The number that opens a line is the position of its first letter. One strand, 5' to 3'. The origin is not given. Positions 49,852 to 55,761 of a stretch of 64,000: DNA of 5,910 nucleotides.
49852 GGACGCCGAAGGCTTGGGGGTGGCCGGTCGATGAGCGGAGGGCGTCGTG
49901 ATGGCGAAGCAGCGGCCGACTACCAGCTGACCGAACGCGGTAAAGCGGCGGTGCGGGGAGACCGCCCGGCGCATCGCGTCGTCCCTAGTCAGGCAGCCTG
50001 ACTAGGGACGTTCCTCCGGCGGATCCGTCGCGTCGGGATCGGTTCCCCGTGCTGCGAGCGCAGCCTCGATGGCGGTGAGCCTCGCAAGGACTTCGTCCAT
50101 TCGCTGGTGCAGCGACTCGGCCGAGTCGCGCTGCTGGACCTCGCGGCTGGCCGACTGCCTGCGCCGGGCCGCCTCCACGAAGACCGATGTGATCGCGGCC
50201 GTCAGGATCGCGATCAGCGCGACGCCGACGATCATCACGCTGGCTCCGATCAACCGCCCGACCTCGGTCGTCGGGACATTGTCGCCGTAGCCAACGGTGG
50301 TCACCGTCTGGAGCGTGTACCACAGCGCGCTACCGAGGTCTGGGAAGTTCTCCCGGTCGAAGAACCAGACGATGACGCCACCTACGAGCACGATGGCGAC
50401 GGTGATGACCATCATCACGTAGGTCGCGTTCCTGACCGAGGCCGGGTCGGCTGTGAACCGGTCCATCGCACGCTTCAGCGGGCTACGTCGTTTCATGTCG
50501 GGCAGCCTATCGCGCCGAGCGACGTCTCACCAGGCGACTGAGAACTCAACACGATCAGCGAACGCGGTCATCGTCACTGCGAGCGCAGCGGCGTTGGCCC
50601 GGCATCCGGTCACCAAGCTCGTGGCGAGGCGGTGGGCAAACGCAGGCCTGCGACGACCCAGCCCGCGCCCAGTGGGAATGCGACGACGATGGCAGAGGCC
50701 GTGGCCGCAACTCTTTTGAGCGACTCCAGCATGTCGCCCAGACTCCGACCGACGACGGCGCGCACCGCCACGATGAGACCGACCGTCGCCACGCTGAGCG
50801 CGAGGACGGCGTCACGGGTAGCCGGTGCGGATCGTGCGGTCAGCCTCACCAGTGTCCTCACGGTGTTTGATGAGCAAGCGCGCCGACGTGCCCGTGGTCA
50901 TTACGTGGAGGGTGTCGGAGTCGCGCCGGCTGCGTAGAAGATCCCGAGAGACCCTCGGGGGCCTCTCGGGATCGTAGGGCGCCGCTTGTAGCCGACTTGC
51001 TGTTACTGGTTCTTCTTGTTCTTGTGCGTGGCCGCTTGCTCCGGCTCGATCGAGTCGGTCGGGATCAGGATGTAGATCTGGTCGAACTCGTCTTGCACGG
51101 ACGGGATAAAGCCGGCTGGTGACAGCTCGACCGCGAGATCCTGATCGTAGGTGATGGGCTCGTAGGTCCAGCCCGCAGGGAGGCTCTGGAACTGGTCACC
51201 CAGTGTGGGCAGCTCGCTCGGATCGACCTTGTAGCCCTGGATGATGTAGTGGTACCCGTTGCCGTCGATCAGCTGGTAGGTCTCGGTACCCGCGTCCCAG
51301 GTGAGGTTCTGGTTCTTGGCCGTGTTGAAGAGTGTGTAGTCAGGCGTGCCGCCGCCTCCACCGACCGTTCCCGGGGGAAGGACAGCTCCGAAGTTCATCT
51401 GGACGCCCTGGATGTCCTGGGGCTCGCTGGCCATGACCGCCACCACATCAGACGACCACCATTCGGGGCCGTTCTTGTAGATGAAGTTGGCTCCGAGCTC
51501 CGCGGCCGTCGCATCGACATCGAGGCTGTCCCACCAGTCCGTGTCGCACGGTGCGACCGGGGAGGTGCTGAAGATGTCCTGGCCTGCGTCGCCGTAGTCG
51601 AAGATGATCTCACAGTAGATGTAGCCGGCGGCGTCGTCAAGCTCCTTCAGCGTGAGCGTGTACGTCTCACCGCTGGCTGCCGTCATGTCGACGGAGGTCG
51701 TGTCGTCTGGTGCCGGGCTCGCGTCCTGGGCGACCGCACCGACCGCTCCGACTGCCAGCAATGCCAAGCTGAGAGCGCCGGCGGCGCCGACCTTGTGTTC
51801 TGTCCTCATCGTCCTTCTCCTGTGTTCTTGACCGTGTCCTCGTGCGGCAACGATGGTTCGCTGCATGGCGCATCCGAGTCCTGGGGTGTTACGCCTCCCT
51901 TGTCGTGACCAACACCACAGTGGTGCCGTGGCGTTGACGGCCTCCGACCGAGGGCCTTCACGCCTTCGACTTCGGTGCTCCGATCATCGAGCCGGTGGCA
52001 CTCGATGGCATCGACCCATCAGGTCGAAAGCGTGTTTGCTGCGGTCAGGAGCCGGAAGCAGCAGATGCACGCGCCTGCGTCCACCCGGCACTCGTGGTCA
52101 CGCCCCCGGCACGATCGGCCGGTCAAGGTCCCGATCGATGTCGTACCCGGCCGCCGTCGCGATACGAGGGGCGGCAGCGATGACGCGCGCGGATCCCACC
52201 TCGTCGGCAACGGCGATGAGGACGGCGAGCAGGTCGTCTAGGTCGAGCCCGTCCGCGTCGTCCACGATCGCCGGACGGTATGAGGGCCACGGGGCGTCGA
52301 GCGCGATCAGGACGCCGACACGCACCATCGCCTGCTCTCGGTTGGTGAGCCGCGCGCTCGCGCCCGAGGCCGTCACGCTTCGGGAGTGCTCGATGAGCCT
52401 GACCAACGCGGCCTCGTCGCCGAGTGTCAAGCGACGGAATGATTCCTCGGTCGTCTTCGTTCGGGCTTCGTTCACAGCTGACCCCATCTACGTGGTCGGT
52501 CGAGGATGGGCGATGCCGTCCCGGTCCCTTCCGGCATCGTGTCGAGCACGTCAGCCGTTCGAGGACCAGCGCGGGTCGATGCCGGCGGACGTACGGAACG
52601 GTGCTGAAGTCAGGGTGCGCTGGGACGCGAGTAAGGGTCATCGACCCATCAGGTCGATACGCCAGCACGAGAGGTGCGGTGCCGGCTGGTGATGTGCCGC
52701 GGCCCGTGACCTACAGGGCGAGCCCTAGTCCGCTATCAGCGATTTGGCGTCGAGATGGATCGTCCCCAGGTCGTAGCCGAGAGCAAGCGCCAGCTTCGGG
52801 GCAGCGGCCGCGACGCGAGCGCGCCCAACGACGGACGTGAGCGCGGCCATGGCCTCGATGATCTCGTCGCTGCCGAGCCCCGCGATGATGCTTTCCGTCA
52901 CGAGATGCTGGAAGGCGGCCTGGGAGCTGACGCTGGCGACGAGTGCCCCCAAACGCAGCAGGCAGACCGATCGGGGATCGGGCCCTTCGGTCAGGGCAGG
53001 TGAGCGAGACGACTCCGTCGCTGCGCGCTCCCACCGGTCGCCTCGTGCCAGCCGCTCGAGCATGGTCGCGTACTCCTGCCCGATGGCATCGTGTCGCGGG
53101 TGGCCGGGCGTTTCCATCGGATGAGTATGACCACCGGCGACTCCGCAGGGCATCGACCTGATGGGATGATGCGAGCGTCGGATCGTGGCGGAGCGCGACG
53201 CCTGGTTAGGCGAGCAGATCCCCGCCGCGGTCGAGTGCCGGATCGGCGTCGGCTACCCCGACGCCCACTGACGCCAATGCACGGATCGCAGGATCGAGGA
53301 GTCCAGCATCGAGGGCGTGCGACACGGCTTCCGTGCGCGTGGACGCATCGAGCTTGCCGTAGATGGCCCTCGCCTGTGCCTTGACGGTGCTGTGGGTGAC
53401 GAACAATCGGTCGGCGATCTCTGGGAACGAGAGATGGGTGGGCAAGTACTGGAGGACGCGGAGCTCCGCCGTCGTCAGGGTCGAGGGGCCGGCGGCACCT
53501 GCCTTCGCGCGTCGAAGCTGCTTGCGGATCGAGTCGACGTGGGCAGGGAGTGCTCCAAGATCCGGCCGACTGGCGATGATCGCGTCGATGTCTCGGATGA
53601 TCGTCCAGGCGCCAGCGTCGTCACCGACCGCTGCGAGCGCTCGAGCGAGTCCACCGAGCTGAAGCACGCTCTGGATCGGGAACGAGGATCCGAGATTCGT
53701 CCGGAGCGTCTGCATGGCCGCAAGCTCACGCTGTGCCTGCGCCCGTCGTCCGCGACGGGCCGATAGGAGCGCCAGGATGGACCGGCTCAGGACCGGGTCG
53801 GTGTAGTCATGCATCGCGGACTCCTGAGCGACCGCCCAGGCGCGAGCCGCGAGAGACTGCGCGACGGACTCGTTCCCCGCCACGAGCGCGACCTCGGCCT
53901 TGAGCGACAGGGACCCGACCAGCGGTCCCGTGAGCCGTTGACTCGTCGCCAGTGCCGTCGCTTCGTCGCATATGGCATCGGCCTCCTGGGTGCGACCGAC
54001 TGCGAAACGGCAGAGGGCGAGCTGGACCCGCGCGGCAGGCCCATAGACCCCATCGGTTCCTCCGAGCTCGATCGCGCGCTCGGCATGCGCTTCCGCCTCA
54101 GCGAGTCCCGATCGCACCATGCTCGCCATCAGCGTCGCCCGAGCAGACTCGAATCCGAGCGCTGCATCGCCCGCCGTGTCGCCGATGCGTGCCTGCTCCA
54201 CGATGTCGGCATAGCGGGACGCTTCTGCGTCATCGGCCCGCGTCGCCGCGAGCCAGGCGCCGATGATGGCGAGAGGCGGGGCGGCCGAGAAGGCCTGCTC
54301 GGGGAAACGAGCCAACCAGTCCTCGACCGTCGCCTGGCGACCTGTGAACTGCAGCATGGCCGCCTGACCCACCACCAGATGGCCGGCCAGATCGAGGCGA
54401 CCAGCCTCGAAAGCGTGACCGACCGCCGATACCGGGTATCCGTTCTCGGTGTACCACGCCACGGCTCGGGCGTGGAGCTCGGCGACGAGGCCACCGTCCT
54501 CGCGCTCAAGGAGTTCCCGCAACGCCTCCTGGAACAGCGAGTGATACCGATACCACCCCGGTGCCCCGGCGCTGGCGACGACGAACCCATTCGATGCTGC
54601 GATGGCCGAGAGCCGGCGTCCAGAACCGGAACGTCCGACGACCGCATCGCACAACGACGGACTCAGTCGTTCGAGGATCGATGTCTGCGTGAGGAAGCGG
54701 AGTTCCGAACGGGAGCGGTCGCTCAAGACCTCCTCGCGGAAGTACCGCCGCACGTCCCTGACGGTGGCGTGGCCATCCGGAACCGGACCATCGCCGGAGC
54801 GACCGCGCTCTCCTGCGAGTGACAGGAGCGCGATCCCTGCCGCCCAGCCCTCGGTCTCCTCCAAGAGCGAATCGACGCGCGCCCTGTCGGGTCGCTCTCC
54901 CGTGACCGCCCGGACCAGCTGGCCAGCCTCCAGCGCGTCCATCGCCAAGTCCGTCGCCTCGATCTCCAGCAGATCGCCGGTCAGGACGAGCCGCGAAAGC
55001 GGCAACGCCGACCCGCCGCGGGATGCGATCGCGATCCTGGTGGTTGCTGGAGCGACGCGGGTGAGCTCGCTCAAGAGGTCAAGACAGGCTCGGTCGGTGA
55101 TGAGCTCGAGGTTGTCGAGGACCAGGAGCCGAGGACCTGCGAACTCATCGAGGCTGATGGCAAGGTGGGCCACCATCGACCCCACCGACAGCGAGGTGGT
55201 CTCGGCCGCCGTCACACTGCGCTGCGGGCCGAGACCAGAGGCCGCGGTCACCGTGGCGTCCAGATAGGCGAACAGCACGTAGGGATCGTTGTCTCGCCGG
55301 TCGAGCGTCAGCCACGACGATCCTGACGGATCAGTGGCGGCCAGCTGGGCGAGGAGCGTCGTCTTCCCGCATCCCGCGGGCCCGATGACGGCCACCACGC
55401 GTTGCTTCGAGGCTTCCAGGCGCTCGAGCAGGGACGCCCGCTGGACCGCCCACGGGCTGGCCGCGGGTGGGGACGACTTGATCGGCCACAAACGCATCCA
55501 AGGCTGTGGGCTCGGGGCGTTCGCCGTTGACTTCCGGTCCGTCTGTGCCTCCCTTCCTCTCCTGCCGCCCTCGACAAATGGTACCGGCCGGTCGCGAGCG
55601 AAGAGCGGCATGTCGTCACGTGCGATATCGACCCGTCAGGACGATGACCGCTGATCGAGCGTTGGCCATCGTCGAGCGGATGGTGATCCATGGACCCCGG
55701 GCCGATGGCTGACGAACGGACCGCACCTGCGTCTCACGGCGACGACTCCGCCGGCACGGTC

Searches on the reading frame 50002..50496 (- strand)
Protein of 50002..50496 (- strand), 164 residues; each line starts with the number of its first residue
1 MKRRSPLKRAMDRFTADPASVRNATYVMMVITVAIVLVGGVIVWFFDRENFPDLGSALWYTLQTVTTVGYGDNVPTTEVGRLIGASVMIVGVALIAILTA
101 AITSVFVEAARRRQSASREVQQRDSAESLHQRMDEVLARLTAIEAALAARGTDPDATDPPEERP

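Call 78: search_protein_families(library=pfam, proteins=[window:50002-50496:-], max_evalue=0.00001)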
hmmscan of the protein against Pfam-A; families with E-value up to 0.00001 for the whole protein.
window:50002-50496:- (164 aa): 2 families
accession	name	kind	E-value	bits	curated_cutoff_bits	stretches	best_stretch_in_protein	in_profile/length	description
PF07885.22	Ion_trans_2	-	1.3e-15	57.4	22.5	1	32-107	2-78/79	Ion channel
PF00520.37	Ion_trans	-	3.1e-11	43.4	25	1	20-113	125-240/241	Ion transport protein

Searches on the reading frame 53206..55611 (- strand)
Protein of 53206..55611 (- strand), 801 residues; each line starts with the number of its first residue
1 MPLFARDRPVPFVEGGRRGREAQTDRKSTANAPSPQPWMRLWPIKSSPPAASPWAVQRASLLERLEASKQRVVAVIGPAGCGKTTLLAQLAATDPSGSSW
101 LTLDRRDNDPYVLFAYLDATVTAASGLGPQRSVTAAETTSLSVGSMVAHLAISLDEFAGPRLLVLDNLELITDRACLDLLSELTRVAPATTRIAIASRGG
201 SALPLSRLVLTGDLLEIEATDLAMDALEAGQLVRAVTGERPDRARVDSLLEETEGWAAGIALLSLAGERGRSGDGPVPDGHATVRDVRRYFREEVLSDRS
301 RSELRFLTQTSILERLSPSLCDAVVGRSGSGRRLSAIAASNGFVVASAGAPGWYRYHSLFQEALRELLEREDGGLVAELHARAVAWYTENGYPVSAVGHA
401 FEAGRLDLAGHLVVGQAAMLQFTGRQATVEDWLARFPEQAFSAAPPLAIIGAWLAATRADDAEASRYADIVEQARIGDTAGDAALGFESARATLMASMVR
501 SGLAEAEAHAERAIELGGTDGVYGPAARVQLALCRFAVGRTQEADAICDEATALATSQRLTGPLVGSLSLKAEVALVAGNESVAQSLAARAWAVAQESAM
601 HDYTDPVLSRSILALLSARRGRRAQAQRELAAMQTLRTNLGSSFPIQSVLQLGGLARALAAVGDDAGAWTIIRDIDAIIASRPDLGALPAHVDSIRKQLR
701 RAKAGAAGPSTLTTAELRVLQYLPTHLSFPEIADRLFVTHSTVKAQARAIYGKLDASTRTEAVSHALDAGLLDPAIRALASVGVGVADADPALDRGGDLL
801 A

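Call 78: search_protein_families(library=pfam, proteins=[window:53206-55611:-], max_evalue=0.00001)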
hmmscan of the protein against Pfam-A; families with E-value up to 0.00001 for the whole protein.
window:53206-55611:- (801 aa): 5 families
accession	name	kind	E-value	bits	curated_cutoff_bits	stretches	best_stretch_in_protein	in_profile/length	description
PF00196.25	GerE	-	5.9e-08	32.7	23.5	1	711-766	2-57/57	Bacterial regulatory proteins, luxR family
PF13401.12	AAA_22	-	2.2e-07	31.7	27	1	69-188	4-111/130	AAA domain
PF13191.12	AAA_16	-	4.6e-07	30.9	32.6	1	60-189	14-161/167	AAA ATPase domain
PF13481.12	AAA_25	-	2.8e-06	27.5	27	0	69-168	32-152/195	AAA domain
PF13604.12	AAA_30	-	7.8e-06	26.2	27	0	60-185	8-114/191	AAA domain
